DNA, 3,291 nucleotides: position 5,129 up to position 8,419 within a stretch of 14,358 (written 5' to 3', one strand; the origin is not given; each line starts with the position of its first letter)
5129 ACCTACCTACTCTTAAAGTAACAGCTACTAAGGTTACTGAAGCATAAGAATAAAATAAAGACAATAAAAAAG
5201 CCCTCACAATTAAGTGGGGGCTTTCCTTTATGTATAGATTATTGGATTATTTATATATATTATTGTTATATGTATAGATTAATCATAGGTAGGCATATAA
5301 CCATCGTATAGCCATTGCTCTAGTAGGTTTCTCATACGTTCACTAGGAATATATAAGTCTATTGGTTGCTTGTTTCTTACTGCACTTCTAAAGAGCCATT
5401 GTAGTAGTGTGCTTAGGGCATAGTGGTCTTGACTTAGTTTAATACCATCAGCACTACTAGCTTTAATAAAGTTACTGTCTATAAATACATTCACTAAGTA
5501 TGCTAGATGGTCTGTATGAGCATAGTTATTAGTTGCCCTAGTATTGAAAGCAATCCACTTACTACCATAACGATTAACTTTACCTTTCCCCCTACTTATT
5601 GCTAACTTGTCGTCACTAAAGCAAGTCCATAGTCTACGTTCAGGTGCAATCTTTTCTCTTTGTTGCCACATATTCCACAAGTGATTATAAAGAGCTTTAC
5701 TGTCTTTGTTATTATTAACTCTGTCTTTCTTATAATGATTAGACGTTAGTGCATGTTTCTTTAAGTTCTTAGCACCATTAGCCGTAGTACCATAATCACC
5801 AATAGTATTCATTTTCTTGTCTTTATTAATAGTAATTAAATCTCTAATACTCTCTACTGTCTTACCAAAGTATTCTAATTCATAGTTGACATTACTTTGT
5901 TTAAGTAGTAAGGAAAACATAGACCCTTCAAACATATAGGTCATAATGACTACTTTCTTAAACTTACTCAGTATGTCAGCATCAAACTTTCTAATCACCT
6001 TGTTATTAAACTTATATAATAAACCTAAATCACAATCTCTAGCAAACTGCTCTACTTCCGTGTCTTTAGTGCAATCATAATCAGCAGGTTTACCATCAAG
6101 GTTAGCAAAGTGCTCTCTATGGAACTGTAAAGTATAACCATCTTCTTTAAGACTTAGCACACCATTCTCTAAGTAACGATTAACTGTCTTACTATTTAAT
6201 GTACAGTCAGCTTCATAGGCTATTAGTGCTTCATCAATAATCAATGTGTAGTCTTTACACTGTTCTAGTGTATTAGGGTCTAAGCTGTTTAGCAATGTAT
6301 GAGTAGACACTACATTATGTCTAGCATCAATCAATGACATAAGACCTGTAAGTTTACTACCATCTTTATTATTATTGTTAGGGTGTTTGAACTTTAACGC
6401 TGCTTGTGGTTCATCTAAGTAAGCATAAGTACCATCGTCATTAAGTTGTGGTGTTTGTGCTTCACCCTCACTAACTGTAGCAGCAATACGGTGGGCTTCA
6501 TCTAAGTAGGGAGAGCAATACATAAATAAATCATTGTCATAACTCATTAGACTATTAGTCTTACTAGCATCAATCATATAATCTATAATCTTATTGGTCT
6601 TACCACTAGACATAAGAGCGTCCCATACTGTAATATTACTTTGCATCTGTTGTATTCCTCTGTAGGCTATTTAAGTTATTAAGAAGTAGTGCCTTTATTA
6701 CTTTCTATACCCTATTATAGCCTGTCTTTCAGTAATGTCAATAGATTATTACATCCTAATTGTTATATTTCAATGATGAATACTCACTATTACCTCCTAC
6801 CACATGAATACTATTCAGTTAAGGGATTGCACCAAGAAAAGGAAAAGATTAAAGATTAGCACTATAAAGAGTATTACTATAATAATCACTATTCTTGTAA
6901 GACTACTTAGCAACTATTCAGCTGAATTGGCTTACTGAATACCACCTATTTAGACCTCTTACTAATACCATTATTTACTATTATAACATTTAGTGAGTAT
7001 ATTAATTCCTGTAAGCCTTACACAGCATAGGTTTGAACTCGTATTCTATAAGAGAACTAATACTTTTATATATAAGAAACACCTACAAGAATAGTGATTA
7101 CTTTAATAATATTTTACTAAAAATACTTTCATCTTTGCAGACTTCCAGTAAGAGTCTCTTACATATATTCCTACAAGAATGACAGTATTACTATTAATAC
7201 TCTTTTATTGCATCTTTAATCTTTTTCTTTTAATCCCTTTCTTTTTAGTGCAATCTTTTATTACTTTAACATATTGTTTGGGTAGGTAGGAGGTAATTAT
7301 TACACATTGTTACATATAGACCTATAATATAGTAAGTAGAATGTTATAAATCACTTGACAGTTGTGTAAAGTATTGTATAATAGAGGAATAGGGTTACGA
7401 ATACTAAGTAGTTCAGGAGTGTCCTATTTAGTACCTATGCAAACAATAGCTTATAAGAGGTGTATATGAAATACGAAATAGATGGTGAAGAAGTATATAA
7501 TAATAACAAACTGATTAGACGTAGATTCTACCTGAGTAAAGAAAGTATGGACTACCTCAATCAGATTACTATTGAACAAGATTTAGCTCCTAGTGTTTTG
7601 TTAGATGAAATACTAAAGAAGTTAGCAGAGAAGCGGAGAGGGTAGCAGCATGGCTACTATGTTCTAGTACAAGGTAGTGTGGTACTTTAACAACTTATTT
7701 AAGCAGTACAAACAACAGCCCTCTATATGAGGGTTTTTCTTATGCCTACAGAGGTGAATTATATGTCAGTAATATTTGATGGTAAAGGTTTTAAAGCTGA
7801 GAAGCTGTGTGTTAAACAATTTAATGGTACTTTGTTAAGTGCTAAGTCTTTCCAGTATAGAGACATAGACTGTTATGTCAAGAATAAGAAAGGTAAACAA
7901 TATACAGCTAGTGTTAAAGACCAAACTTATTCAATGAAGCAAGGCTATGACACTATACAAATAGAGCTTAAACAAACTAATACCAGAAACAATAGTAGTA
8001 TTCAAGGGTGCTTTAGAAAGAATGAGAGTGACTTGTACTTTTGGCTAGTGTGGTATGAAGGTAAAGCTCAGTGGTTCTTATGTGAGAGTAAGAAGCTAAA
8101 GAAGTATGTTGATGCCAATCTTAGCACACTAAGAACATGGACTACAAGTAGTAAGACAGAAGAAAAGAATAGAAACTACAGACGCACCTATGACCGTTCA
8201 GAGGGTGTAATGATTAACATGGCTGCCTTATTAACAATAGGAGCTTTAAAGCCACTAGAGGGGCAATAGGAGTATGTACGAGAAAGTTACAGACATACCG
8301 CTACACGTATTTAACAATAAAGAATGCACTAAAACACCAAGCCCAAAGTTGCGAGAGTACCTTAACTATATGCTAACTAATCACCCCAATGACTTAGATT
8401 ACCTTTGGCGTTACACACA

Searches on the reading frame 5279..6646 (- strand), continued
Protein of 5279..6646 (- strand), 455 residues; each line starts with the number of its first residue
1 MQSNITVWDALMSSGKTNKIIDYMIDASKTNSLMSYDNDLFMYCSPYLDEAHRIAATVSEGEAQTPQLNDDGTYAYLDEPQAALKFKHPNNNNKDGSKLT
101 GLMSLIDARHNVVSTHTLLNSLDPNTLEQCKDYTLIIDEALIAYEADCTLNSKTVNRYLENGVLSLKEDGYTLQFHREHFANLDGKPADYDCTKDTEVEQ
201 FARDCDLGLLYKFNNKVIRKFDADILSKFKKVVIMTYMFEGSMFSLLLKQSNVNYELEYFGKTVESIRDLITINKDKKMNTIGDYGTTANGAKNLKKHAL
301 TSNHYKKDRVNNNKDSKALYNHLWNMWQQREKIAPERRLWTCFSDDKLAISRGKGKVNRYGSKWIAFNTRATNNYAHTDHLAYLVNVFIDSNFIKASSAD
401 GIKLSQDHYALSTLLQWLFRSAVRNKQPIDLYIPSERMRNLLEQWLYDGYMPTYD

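Call 92: get_annotated_region(hit=H67, flank=7000)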
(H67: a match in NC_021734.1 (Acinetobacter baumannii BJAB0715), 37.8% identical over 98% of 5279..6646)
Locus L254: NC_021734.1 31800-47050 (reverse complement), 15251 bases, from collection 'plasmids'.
description: Acinetobacter baumannii BJAB0715 plasmid pBJAB0715, complete sequence
organism: Acinetobacter baumannii BJAB0715 (NCBI taxid 1096996)
taxonomy: Bacteria; Pseudomonadota; Gammaproteobacteria; Moraxellales; Moraxellaceae; Acinetobacter; Acinetobacter baumannii; Acinetobacter baumannii BJAB0715
host: -; source: -; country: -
typing (MOB-suite, as given by PLSDB): mobilizable; relaxase MOBP
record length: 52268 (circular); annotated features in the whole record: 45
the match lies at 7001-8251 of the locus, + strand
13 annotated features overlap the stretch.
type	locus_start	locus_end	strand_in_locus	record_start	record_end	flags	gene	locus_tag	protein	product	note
CDS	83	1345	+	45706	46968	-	xseA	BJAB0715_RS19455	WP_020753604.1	exodeoxyribonuclease VII large subunit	GO:0006308 - DNA catabolic process [Evidence IEA]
CDS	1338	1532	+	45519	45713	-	xseB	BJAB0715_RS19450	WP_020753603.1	exodeoxyribonuclease VII small subunit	GO:0006308 - DNA catabolic process [Evidence IEA]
CDS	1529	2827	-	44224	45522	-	-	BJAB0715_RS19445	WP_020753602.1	Y-family DNA polymerase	-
CDS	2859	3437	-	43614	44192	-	umuD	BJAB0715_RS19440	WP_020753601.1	translesion error-prone DNA polymerase V autoproteolytic subunit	-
CDS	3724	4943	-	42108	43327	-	-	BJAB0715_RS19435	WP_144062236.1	IS3 family transposase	-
CDS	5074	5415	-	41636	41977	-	-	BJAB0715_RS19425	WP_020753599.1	hypothetical protein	-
CDS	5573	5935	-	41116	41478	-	-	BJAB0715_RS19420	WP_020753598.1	hypothetical protein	-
CDS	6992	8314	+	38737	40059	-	-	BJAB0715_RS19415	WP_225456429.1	hypothetical protein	-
CDS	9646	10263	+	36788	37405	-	-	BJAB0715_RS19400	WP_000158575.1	AAA family ATPase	-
CDS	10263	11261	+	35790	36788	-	-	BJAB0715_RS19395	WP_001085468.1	ParB/RepB/Spo0J family partition protein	GO:0007059 - chromosome segregation [Evidence IEA]; GO:0000910 - cytokinesis [Evidence IEA]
CDS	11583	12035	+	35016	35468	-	-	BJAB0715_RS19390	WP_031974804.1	hypothetical protein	-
CDS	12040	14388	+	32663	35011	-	-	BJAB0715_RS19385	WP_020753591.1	hypothetical protein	-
CDS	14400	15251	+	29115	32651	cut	-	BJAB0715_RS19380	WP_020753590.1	hypothetical protein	-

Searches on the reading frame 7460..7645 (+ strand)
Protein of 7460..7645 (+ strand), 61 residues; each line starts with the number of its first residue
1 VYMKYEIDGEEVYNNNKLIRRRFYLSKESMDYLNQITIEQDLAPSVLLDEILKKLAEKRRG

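Call 10: search_protein_families(library=phrogs, proteins=[window:7460-7645:+], max_evalue=0.01)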
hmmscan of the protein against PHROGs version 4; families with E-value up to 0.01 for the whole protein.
window:7460-7645:+ (61 aa): 0 families

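Call 11: search_protein_families(library=pfam, proteins=[window:7460-7645:+], max_evalue=0.01)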
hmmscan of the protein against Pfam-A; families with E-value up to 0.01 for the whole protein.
window:7460-7645:+ (61 aa): 0 families

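Call 69: search_solved_structures(query=A4, max_evalue=10, show_alignments=2)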
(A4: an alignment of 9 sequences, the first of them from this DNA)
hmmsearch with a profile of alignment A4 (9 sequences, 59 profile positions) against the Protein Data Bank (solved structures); distinct sequences matched with E-value up to 10: 4.
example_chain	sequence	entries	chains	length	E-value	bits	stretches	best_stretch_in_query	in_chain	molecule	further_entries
1yhn_B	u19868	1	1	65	0.058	16.1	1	9-58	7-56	Rab interacting lysosomal protein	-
3qoy_A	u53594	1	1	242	0.26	14.1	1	29-56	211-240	50S ribosomal protein L1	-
1kq5_A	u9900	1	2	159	2.1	11.1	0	22-29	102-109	Adenylyl cyclase-associated protein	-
1k4z_A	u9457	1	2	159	2.2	11.1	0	22-29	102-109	Adenylyl Cyclase-Associated Protein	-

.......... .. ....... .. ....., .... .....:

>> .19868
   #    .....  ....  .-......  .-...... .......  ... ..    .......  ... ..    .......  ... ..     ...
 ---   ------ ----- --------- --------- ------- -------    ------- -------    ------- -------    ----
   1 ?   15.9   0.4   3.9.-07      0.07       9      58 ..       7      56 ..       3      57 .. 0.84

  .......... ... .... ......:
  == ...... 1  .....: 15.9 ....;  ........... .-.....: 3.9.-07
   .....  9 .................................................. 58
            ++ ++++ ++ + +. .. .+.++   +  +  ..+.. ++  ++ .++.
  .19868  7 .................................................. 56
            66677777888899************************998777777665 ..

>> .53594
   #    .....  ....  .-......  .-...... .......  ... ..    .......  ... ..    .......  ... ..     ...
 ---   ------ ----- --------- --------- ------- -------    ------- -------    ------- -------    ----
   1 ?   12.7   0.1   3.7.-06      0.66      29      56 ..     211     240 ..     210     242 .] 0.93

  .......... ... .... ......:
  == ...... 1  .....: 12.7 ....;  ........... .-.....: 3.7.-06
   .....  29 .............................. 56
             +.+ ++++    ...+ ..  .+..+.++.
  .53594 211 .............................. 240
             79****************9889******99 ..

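Call 70: search_protein_families(library=pfam, alignment_id=A4, max_evalue=10)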
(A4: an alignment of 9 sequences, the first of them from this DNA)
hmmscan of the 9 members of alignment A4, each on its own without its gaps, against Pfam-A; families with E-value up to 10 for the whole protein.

A. member 1, seq(59 aa): 1 family
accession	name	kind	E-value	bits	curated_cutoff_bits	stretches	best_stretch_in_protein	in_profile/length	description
PF21618.2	OST_P1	-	0.058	14.2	27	1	9-39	47-77/93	Oligosaccharyl transferase, Peripheral 1 domain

B. families by the number of members that match (of 9 scanned): 7 families
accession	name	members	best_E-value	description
PF20780.2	TssR_M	1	0.042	TssR second domain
PF21618.2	OST_P1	1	0.058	Oligosaccharyl transferase, Peripheral 1 domain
PF22413.2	OGT_N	1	0.061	Methylated DNA-protein cysteine MeTransferase OGT N-terminal domain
PF16078.10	2-oxogl_dehyd_N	1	0.11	2-oxoglutarate dehydrogenase N-terminus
PF16777.11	RHH_7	1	0.11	Transcriptional regulator, RHH-like, CopG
PF02463.25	SMC_N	1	0.17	RecF/RecN/SMC N terminal domain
PF18243.6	BfiI_DBD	1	0.22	Metal-independent restriction enzyme BfiI DNA binding domain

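Call 71: find_homologous_proteins(query=window:7466-7642:+, max_evalue=0.001)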
Query window:7466-7642:+ (59 aa): 13 proteins with E <= 0.001 among 14 candidates.
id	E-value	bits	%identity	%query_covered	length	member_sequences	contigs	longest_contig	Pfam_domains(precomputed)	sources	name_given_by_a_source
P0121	6.1e-30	118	100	100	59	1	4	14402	-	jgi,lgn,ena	-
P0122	9.5e-23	96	80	100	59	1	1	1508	-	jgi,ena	-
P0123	2.5e-22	95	80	100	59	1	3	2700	-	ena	-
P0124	7.0e-22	93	76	100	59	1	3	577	-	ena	-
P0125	2.6e-21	91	78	100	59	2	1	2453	-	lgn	-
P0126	9.4e-11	58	56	85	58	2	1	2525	-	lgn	-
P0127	2.3e-10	57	56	93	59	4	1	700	-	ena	-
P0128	1.4e-9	55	52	95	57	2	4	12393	-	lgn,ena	-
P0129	2.9e-9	54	51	93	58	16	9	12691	-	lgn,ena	-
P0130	4.1e-9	53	55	86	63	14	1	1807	-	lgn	-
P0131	1.7e-8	51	53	86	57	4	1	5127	-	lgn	-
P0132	8.8e-8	49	51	86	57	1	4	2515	-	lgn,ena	-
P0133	8.9e-8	49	51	86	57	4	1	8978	-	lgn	-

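Call 77: predict_structure(alignment_id=A5)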
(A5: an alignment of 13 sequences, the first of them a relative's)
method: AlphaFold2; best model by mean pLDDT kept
length: 59 residues; sequences in the alignment: 13
mean_pLDDT: 78.8   pTM: 0.47
mean pLDDT of the five models: 78.8, 73.9, 68.6, 68.2, 66.5
residues with pLDDT >= 90: 2; 70-90: 43; 50-70: 14; < 50: 0
segments of 3 or more residues with pLDDT < 50: none
pLDDT, mean of each block of 10 residues (from residue 1): 65 73 85 89 83 78
secondary structure, 60 per line:
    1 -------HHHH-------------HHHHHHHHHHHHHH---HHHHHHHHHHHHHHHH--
elements in order: H8-11 H25-38 H42-57

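Call 80: fold_search(model_id=the predicted structure, library=pdb)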
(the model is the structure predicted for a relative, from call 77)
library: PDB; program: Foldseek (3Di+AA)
matches with E <= 10: 150; with E <= 0.001: 0
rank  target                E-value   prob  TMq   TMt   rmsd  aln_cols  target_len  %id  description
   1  9kkd_B                8.6e-02  0.99  0.64  0.85   1.4        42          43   19  the structure of StnY (released 2025-11-19)
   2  9kkd_A                1.9e-01  0.97  0.63  0.81   1.4        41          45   20  the structure of StnY (released 2025-11-19)
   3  3ft7_A                2.9e-01  0.95  0.65  0.82   1.0        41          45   24  Crystal structure of an extremely stable dimeric protein from sulfolobus islandicus (released 2009-10-20)
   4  2cpg_B                3.2e-01  0.90  0.60  0.75   1.6        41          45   20  TRANSCRIPTIONAL REPRESSOR COPG (released 1999-11-19)
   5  1b01_A                3.7e-01  0.87  0.59  0.77   1.6        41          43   20  TRANSCRIPTIONAL REPRESSOR COPG/DNA COMPLEX (released 1999-11-19)
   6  6sbx_C                3.7e-01  0.84  0.62  0.65   3.0        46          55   15  CdbA Form Two (released 2020-04-22)
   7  6sbw                  4.4e-01  0.85  0.62  0.74   1.9        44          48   16  CdbA Form One (released 2020-04-22)
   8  1par_A                4.4e-01  0.66  0.56  0.62   3.1        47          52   11  DNA RECOGNITION BY BETA-SHEETS IN THE ARC REPRESSOR-OPERATOR CRYSTAL STRUCTURE (released 1994-07-31)
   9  1ea4_E                4.8e-01  0.84  0.60  0.77   1.6        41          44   20  TRANSCRIPTIONAL REPRESSOR COPG/22bp dsDNA COMPLEX (released 2001-07-05)
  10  1p94_MODEL_1_A        4.8e-01  0.75  0.64  0.51   7.1        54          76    9  NMR Structure of ParG symmetric dimer (released 2004-01-13)
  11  1ea4_F                5.2e-01  0.82  0.61  0.77   1.6        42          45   19  TRANSCRIPTIONAL REPRESSOR COPG/22bp dsDNA COMPLEX (released 2001-07-05)
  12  6a6x_D                6.6e-01  0.84  0.62  0.67   1.3        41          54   20  The crystal structure of the Mtb MazE-MazF-mt9 complex (released 2019-07-03)
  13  1ea4_H                6.6e-01  0.77  0.60  0.77   1.5        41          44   20  TRANSCRIPTIONAL REPRESSOR COPG/22bp dsDNA COMPLEX (released 2001-07-05)
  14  1ea4_B                7.2e-01  0.72  0.57  0.78   1.6        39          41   20  TRANSCRIPTIONAL REPRESSOR COPG/22bp dsDNA COMPLEX (released 2001-07-05)
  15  1myl_A                7.2e-01  0.72  0.61  0.76   2.0        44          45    9  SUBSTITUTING HYDROPHOBIC RESIDUES FOR A BURIED SALT BRIDGE ENHANCES PROTEIN STABILITY BUT DOES NOT REDUCE CONFORMATION (released 1995-01-26)
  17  1par_C                7.8e-01  0.63  0.63  0.73   3.3        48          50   10  DNA RECOGNITION BY BETA-SHEETS IN THE ARC REPRESSOR-OPERATOR CRYSTAL STRUCTURE (released 1994-07-31)
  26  1b28_MODEL_1_A        1.1e+00  0.54  0.60  0.66   3.5        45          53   11  ARC REPRESSOR MYL MUTANT FROM SALMONELLA BACTERIOPHAGE P22 (released 1999-11-03)
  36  2cpg_C                1.8e+00  0.47  0.58  0.77   1.5        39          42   20  TRANSCRIPTIONAL REPRESSOR COPG (released 1999-11-19)
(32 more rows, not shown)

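Call 81: search_protein_families(library=ncbifam, proteins=[window:7466-7645:+], max_evalue=1)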
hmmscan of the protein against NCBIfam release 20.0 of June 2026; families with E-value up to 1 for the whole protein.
window:7466-7645:+ (59 aa): 0 families

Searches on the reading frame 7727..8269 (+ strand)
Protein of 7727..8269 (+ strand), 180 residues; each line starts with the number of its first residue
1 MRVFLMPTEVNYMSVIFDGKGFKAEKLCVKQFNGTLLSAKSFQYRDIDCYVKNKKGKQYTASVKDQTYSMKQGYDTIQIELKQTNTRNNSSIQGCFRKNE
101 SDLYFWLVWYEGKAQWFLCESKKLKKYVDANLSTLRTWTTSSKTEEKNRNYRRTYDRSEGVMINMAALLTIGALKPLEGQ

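Call 10: search_protein_families(library=phrogs, proteins=[window:7727-8269:+], max_evalue=0.01)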
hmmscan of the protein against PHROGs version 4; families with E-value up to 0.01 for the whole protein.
window:7727-8269:+ (180 aa): 0 families

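Call 11: search_protein_families(library=pfam, proteins=[window:7727-8269:+], max_evalue=0.01)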
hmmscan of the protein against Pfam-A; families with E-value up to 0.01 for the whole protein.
window:7727-8269:+ (180 aa): 0 families

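Call 81: search_protein_families(library=ncbifam, proteins=[window:7727-8269:+], max_evalue=1)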
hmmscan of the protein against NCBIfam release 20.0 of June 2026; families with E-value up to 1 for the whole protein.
window:7727-8269:+ (180 aa): 1 family
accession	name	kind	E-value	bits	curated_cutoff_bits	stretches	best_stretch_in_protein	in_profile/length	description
NF040942.2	hypo_ExtJ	equivalog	0.013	15.9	52.5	1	45-95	25-77/77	selenite/tellurite reduction operon protein ExtJ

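Call 82: search_protein_families(library=pfam, proteins=[window:7727-8269:+], max_evalue=1)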
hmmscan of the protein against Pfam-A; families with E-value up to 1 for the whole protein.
window:7727-8269:+ (180 aa): 1 family
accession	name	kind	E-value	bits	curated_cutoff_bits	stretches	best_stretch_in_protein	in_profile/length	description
PF02246.21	B1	-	0.023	15.2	25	1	30-70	24-62/69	Protein L b1 domain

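Call 121: find_homologous_proteins(query=window:7727-8269:+, max_evalue=0.001)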
Query window:7727-8269:+ (180 aa): 21 proteins with E <= 0.001 among 49 candidates.
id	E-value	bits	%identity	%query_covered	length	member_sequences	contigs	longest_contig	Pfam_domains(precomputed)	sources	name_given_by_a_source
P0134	5.2e-113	393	100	97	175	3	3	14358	-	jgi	-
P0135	9.6e-85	301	81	92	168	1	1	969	-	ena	-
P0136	1.3e-83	297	80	92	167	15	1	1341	-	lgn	-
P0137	3.5e-71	256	70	91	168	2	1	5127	-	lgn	-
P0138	3.6e-71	256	70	91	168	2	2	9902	-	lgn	-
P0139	2.2e-68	247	69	91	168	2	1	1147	-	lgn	-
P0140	9.5e-68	245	68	91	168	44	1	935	-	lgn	-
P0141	9.6e-67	242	67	91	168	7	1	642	-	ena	-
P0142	1.2e-66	242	65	91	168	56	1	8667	-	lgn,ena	-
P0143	7.6e-66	239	66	91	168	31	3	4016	-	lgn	-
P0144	6.7e-62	226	62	92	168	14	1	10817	-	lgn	-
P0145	1.1e-51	193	56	91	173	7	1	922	-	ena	-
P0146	6.1e-43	164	50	92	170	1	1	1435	-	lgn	-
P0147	1.7e-42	163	49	92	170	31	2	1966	-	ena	-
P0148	2.2e-42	163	48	92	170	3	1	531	-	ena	-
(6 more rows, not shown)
